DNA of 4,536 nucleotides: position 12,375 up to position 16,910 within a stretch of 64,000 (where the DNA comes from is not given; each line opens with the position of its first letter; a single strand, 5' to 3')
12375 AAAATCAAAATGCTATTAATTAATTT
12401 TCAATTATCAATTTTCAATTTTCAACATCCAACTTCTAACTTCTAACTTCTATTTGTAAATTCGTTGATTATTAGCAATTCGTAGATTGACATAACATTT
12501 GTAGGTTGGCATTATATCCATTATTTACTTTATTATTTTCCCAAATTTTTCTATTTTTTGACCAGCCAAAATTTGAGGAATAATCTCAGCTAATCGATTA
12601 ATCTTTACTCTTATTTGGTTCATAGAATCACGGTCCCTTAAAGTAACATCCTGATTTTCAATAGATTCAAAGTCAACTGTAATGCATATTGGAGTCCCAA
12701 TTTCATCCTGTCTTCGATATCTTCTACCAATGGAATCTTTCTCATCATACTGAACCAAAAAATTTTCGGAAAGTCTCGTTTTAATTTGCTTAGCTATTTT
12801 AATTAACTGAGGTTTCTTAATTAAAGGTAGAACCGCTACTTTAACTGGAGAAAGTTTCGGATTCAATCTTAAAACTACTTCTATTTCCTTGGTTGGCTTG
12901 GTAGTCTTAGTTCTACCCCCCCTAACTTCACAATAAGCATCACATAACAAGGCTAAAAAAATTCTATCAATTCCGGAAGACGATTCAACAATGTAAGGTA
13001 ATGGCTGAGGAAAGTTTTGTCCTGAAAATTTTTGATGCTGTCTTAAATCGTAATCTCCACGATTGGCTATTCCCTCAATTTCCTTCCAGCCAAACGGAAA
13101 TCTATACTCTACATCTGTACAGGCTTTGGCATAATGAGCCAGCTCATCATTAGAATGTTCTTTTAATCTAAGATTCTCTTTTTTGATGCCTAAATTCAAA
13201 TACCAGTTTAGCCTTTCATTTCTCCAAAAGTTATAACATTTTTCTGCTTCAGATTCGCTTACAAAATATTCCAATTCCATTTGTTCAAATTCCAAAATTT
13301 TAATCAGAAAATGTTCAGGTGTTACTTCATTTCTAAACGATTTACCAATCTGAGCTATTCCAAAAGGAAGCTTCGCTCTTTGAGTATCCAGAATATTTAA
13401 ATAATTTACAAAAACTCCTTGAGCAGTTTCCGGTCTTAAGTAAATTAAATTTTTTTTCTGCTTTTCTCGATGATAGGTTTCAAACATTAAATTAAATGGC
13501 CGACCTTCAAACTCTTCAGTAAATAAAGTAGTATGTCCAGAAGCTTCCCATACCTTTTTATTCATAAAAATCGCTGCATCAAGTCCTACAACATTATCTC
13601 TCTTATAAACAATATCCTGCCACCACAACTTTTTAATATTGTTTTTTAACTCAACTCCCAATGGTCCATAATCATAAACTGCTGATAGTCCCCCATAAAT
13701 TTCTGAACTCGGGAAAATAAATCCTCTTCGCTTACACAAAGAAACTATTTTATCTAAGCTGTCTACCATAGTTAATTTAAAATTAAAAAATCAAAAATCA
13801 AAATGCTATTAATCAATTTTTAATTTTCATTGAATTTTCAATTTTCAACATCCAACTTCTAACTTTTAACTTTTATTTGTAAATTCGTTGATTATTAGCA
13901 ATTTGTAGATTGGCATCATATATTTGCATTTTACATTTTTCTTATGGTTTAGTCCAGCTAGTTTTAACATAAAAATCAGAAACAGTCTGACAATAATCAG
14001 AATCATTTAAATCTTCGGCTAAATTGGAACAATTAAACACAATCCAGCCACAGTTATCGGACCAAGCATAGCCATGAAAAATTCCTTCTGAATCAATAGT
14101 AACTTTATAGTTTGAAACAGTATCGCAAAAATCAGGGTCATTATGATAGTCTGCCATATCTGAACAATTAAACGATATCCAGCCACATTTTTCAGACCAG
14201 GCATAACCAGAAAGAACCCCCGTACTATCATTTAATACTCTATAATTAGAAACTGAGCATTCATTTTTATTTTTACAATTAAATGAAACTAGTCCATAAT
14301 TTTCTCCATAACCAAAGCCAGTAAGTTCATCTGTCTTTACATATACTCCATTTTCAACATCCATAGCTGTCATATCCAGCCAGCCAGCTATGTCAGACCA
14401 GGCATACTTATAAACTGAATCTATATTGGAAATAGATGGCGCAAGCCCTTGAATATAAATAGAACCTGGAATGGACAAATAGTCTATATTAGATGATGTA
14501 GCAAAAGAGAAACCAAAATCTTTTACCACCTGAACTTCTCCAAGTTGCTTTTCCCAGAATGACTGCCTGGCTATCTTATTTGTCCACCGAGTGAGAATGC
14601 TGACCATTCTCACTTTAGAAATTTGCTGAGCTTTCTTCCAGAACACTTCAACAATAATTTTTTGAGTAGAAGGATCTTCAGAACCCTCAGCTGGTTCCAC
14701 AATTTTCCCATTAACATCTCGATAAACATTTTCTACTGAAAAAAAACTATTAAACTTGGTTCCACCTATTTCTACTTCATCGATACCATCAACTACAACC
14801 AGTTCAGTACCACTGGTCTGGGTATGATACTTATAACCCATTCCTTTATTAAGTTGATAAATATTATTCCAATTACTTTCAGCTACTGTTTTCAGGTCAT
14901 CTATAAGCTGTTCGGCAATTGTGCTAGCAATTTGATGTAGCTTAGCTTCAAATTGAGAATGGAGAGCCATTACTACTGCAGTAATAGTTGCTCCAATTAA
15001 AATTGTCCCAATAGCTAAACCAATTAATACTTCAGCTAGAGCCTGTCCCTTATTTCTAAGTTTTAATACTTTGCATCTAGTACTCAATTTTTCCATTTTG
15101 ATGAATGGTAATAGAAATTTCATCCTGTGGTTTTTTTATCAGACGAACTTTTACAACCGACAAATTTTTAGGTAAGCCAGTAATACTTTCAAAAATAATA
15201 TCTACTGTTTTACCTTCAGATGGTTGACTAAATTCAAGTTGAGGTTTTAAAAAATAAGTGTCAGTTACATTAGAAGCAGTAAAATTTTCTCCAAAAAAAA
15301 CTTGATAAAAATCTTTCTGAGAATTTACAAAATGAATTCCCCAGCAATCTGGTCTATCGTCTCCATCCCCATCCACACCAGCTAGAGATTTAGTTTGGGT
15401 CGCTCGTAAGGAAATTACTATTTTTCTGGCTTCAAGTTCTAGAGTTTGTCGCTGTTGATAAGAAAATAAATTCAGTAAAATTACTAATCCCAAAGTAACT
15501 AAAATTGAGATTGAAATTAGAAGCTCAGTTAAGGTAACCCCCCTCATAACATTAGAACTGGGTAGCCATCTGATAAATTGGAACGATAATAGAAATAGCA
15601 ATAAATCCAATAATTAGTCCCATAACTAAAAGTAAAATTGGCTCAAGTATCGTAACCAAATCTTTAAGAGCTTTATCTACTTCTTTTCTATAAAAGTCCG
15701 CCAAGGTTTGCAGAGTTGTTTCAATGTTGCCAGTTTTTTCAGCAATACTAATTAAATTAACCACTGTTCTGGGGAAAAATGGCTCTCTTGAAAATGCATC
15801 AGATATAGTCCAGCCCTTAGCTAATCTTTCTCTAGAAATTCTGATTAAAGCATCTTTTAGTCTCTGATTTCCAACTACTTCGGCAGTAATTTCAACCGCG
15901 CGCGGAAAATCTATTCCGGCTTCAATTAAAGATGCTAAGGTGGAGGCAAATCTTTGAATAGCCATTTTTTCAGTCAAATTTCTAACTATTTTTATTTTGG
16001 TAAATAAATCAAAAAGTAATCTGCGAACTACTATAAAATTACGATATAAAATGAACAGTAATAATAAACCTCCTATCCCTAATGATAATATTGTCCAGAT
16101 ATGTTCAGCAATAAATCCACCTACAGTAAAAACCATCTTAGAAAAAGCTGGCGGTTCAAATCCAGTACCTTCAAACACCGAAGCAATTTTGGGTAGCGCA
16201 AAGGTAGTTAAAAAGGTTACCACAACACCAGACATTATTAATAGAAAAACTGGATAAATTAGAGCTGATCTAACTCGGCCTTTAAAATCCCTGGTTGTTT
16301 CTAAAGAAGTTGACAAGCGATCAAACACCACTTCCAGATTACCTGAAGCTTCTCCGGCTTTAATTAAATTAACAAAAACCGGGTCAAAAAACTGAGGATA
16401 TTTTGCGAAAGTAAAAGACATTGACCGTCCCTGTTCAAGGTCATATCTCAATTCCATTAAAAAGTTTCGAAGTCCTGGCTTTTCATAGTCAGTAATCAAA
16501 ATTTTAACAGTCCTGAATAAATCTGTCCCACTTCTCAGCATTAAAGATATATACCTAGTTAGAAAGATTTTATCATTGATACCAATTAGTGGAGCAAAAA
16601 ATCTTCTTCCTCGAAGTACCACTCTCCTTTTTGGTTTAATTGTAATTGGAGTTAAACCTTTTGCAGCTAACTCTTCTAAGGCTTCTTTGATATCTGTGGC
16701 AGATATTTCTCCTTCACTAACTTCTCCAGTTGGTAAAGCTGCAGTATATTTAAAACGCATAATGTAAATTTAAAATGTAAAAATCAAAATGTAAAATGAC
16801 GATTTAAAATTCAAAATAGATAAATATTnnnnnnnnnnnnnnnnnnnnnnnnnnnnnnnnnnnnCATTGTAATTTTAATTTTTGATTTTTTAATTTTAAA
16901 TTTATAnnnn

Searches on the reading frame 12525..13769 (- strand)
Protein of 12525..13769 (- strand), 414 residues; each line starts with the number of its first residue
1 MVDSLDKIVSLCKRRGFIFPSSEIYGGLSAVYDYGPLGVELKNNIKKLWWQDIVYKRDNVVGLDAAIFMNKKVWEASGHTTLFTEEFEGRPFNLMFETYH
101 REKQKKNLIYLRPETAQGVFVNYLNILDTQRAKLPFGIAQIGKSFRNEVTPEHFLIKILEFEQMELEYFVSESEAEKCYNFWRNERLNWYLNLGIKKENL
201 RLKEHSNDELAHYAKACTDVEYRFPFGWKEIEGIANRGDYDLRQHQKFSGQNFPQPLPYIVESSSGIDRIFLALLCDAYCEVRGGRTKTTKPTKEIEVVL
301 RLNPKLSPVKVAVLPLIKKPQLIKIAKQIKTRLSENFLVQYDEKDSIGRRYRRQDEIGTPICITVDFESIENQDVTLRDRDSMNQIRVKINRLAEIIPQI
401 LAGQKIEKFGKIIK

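Call 72: search_protein_families(library=pfam, proteins=[window:12525-13769:-], max_evalue=0.00001)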
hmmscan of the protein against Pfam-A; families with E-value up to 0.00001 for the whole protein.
window:12525-13769:- (414 aa): 2 families
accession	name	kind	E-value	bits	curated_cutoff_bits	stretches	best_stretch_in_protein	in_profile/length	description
PF03129.25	HGTP_anticodon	-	7.3e-20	71.4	21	1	310-398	1-92/94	Anticodon binding domain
PF00587.30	tRNA-synt_2b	-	1.8e-11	44.9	29.3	1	101-275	3-176/179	tRNA synthetase class II core domain (G, H, P, S and T)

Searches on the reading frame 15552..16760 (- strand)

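Call 72: search_protein_families(library=pfam, proteins=[window:15552-16760:-], max_evalue=0.00001)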
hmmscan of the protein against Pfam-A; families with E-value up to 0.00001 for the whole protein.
window:15552-16760:- (402 aa): 1 family
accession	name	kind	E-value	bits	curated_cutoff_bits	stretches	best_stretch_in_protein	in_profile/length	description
PF00482.28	T2SSF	-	1.8e-52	177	25.2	2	271-394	1-125/125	Type II secretion system (T2SS), protein F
